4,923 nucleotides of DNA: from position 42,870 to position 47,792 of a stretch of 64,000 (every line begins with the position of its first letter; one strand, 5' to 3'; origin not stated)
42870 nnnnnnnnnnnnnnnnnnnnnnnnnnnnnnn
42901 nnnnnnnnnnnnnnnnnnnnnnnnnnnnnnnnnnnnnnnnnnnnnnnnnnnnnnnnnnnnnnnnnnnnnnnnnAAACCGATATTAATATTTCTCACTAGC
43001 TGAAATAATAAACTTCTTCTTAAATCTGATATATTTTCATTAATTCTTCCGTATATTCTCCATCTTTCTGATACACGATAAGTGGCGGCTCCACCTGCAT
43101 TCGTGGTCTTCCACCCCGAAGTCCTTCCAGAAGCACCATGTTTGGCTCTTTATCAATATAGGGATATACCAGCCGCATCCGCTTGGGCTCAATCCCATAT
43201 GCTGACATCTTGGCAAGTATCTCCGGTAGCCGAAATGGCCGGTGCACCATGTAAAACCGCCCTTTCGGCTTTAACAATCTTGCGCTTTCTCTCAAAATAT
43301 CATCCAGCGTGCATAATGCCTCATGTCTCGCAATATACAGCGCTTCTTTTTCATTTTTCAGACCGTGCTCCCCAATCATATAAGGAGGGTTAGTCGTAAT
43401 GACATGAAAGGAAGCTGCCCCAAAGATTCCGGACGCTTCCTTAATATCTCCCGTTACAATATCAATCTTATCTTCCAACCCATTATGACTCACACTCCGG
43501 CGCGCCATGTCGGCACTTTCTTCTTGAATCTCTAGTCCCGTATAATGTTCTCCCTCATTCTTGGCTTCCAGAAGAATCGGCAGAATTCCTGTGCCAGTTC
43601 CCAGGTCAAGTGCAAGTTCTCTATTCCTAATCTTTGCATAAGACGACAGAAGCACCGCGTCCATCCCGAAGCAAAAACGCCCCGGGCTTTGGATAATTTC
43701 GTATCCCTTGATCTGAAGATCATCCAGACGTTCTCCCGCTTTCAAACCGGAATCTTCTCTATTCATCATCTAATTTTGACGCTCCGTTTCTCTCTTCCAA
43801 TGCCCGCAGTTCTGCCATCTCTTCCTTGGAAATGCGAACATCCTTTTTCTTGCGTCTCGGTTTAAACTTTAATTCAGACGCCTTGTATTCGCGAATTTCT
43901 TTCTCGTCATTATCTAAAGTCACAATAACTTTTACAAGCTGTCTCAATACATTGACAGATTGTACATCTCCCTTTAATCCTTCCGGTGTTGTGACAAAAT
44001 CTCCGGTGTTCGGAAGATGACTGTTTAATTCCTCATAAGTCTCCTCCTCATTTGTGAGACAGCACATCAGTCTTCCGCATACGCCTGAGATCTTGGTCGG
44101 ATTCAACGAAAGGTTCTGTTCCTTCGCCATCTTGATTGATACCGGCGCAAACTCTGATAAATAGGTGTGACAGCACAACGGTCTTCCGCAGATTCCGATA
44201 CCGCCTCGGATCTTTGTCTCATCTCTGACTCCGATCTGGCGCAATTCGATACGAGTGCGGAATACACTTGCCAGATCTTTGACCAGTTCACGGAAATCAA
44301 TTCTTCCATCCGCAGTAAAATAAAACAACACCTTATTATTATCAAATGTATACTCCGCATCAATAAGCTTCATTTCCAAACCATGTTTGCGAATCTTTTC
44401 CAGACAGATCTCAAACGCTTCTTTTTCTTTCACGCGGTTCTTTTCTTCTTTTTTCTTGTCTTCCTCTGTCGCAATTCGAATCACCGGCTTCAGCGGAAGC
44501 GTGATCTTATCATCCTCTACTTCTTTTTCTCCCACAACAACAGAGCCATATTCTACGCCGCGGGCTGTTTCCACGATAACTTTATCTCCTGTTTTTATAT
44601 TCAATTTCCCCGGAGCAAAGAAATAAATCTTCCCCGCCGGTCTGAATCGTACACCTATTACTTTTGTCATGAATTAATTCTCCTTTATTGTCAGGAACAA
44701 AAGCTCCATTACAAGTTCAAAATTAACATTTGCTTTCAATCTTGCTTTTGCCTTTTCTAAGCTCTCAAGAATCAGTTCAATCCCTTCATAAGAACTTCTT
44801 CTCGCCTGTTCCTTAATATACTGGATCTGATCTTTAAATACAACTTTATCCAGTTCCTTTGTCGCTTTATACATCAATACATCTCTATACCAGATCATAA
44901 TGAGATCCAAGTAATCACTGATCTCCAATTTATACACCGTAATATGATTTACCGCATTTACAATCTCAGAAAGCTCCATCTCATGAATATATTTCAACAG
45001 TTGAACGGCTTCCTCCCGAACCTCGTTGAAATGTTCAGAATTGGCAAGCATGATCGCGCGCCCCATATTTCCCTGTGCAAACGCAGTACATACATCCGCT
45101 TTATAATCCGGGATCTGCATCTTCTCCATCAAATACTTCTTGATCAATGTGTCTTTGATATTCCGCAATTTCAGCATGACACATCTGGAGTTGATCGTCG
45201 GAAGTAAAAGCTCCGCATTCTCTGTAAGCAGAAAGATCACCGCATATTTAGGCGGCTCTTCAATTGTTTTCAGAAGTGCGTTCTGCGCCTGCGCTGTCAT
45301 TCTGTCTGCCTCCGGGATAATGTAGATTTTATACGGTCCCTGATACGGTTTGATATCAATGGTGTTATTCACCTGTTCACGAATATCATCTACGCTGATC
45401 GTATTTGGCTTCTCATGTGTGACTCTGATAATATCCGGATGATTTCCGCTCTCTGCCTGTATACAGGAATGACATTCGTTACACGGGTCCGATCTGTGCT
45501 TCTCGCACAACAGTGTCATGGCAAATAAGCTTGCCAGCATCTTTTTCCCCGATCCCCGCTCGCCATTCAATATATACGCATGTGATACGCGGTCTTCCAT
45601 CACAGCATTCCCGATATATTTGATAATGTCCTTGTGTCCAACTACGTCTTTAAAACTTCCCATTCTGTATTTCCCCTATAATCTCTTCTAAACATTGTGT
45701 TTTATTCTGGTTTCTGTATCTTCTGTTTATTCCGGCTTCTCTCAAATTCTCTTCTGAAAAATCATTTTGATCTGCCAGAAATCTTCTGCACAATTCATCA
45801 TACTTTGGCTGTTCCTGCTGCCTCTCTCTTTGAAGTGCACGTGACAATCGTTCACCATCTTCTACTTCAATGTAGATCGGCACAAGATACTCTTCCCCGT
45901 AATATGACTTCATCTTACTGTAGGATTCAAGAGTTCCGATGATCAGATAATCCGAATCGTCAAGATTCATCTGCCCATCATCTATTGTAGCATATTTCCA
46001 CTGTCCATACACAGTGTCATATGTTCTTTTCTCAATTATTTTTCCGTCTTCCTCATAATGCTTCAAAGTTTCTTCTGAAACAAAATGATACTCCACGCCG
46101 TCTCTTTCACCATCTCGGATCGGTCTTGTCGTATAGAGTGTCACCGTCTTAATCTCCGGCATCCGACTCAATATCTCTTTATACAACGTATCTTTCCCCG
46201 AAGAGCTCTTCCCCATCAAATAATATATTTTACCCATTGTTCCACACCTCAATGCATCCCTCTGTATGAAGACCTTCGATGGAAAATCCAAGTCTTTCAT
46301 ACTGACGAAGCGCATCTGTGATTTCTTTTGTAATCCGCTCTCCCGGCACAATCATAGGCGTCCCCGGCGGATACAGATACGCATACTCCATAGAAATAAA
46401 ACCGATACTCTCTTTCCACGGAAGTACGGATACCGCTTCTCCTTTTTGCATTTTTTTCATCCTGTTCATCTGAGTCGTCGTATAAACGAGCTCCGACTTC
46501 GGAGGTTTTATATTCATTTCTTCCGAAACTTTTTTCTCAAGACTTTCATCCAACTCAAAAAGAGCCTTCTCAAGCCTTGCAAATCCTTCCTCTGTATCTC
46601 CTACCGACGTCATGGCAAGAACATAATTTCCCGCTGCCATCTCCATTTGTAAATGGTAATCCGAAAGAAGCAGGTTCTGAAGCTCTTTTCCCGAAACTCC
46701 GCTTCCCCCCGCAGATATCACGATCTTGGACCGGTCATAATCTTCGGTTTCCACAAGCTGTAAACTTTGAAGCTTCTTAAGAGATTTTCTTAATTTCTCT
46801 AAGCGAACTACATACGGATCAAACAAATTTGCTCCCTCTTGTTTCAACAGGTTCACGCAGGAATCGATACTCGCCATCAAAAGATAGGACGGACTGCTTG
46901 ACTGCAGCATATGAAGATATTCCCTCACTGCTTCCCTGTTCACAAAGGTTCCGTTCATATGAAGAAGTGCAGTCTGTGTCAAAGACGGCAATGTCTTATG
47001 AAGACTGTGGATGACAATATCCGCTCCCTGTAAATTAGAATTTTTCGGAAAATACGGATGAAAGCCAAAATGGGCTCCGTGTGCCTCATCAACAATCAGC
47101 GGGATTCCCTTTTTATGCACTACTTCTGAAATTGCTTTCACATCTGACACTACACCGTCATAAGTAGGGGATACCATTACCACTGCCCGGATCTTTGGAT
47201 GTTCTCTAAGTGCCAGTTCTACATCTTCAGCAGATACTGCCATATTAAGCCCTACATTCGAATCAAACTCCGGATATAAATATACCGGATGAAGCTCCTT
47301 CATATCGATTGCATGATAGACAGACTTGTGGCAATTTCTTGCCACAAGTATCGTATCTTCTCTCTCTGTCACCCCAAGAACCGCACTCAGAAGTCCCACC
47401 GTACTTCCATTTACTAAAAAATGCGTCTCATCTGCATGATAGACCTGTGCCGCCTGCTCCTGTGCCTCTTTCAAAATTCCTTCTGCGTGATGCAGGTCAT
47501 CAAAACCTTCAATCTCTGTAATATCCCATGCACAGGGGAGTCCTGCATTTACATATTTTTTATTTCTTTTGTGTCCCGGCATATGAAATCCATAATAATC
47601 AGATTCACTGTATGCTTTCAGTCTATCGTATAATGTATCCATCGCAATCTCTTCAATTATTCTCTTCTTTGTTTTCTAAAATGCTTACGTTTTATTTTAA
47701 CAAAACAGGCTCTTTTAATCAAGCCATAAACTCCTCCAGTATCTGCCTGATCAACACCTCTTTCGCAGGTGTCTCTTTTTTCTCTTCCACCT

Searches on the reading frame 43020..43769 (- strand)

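Call 55: search_protein_families(library=ncbifam, proteins=[window:43020-43769:-], max_evalue=0.00001)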
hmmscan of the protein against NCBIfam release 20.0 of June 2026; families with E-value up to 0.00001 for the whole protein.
window:43020-43769:- (249 aa): 7 families
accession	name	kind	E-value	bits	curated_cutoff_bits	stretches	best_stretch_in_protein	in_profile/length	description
NF047853.1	tRm6a37MtseTrmN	equivalog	2.5e-17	63.4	350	1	35-245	29-235/244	tRNA(1)(Val) (adenine(37)-N(6))-methyltransferase TrmN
TIGR03534.1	RF_mod_PrmC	equivalog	7e-16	58.4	199.1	1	46-177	83-220/253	peptide chain release factor N(5)-glutamine methyltransferase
NF011529.0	PRK14968.1-3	equivalog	6.4e-15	55.1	162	1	22-178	7-158/198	putative methyltransferase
TIGR03533.1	L3_gln_methyl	equivalog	4.6e-09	36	229.7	1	48-170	120-245/284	50S ribosomal protein L3 N(5)-glutamine methyltransferase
NF043040.1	corrin_prot_MT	hypoth_equivalog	8.5e-09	35.1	180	1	49-125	41-115/216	corrinoid protein-associated methyltransferase CpaM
TIGR00536.1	hemK_fam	subfamily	4.5e-08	32.5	115.5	1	53-170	118-238/286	HemK family protein methyltransferase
TIGR00537.1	hemK_rel_arch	hypoth_equivalog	8.7e-08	32.1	87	1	37-192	7-157/179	HemK2/MTQ2 family protein methyltransferase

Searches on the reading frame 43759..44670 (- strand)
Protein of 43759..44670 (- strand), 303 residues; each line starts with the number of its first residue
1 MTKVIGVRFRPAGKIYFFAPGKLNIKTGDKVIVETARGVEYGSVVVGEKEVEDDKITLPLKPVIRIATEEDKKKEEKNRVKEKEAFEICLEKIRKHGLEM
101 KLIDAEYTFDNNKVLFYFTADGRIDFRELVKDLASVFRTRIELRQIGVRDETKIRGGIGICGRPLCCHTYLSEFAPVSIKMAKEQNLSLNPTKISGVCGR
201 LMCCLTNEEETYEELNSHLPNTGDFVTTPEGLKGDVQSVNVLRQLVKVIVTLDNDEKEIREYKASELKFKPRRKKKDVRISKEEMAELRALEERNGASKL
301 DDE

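Call 55: search_protein_families(library=ncbifam, proteins=[window:43759-44670:-], max_evalue=0.00001)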
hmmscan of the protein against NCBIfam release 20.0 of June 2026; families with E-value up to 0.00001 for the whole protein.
window:43759-44670:- (303 aa): 1 family
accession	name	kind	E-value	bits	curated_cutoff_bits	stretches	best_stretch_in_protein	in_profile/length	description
NF041131.1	RicT_YaaT_fam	subfamily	7.1e-96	319.8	70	1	29-241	1-212/213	regulatory iron-sulfur-containing complex subunit RicT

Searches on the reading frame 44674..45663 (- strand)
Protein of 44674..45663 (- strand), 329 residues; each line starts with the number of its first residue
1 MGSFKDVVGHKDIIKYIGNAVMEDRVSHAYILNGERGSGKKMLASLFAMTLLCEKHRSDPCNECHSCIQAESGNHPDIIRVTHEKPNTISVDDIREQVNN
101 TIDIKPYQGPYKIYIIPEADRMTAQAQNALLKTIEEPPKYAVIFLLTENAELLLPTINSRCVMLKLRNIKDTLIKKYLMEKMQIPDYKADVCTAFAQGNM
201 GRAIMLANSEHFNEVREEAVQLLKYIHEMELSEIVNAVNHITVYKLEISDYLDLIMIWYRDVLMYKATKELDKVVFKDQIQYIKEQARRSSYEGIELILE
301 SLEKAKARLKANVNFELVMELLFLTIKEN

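Call 55: search_protein_families(library=ncbifam, proteins=[window:44674-45663:-], max_evalue=0.00001)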
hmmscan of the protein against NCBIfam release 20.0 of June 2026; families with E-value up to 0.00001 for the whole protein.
window:44674-45663:- (329 aa): 60 families (the best 25 are shown)
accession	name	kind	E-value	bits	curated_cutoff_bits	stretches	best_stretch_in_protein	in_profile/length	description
NF005972.1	PRK08058.1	equivalog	7.8e-67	225.8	340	1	13-327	13-327/328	DNA polymerase III subunit delta'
NF004047.0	PRK05564.1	equivalog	1.9e-62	211.1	282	1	3-328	2-312/313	DNA polymerase III subunit delta'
NF005926.0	PRK07940.1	equivalog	2e-57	195.3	300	2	4-229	5-234/394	DNA polymerase III subunit delta'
TIGR00678.1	holB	equivalog_domain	4.6e-56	189.4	180.6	1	16-203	3-188/188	DNA polymerase III subunit delta'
TIGR02397.1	dnaX_nterm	equivalog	2e-54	185.2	250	1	3-183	12-190/355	DNA polymerase III subunit gamma/tau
NF004310.0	PRK05707.1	equivalog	1.1e-51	176.2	280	1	23-325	18-320/328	DNA polymerase III subunit delta'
NF004046.1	PRK05563.1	equivalog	1.1e-46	160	400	1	3-327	13-357/567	DNA polymerase III subunit gamma/tau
NF011514.0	PRK14953.1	equivalog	6.6e-46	157.2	536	1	3-277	14-307/488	DNA polymerase III subunits gamma and tau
NF011523.0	PRK14962.1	equivalog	3.3e-45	154.7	576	1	3-239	12-255/474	DNA polymerase III subunits gamma and tau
NF004962.0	PRK06305.1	equivalog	1.6e-41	143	559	1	3-178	15-189/465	DNA polymerase III subunits gamma and tau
NF005942.0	PRK07994.1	equivalog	6.4e-41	141.1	613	1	3-182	14-191/655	DNA polymerase III subunit gamma/tau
NF011524.0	PRK14963.1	equivalog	1.1e-40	140.3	601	1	4-181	13-187/647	DNA polymerase III subunits gamma and tau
NF011510.0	PRK14948.1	equivalog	1.3e-39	136.5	593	1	3-324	16-359/640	DNA polymerase III subunit gamma/tau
NF006280.0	PRK08451.1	equivalog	3.4e-38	131.7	572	1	3-182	12-189/535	DNA polymerase III subunit gamma/tau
NF004549.0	PRK05896.1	equivalog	1.6e-37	129.5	578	1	3-288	14-320/642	DNA polymerase III subunits gamma and tau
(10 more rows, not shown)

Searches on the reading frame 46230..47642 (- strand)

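Call 55: search_protein_families(library=ncbifam, proteins=[window:46230-47642:-], max_evalue=0.00001)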
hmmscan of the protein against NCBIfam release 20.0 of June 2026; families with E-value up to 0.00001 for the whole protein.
window:46230-47642:- (470 aa): 17 families
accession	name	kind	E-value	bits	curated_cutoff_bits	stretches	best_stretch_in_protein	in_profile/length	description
NF011928.0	PRK15399.1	subfamily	1.9e-30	105.8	968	1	50-293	191-444/713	lysine decarboxylase LdcC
NF011929.0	PRK15400.1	subfamily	1e-26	93.4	1056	1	50-293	190-444/714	lysine decarboxylase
NF010092.0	PRK13578.1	subfamily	4.3e-17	61.6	794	1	47-278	166-425/720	ornithine decarboxylase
TIGR04318.1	lacto_ODC_hypo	hypoth_equivalog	2.4e-16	59.2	950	1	48-290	150-419/695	putative ornithine decarboxylase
TIGR04301.1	ODC_inducible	exception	3.3e-15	55.4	1310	1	48-273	167-420/719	ornithine decarboxylase SpeF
NF011603.0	PRK15029.1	equivalog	5.5e-15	54.7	1167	1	52-273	203-447/756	arginine decarboxylase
NF006810.0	PRK09331.1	subfamily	9e-11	41.2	301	1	60-234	70-240/397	Sep-tRNA:Cys-tRNA synthetase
NF004650.0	PRK05994.1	equivalog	2.4e-09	36.5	667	1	124-233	124-228/427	O-acetylhomoserine aminocarboxypropyltransferase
TIGR01977.1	am_tr_V_EF2568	hypoth_equivalog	6.4e-09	35.3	377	0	56-225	45-208/376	cysteine desulfurase family protein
TIGR03301.1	PhnW-AepZ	equivalog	1.1e-08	34.9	360.8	1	56-222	32-193/355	2-aminoethylphosphonate aminotransferase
NF005810.0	PRK07671.1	equivalog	5e-08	32.4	594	1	78-252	71-228/377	bifunctional cystathionine gamma-lyase/homocysteine desulfhydrase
NF005872.0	PRK07812.1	equivalog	6.9e-07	28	703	1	164-219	173-222/439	bifunctional o-acetylhomoserine/o-acetylserine sulfhydrylase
NF004757.0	PRK06084.1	equivalog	7e-07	28.4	790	1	162-253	156-242/425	bifunctional O-acetylhomoserine aminocarboxypropyltransferase/cysteine synthase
NF046070.1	PyrdoxPyrvTramin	equivalog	9.6e-07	28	600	1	58-227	41-203/369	pyridoxamine--pyruvate transaminase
TIGR02326.1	transamin_PhnW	equivalog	1.6e-06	27.5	400.8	1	69-186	51-166/363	2-aminoethylphosphonate--pyruvate transaminase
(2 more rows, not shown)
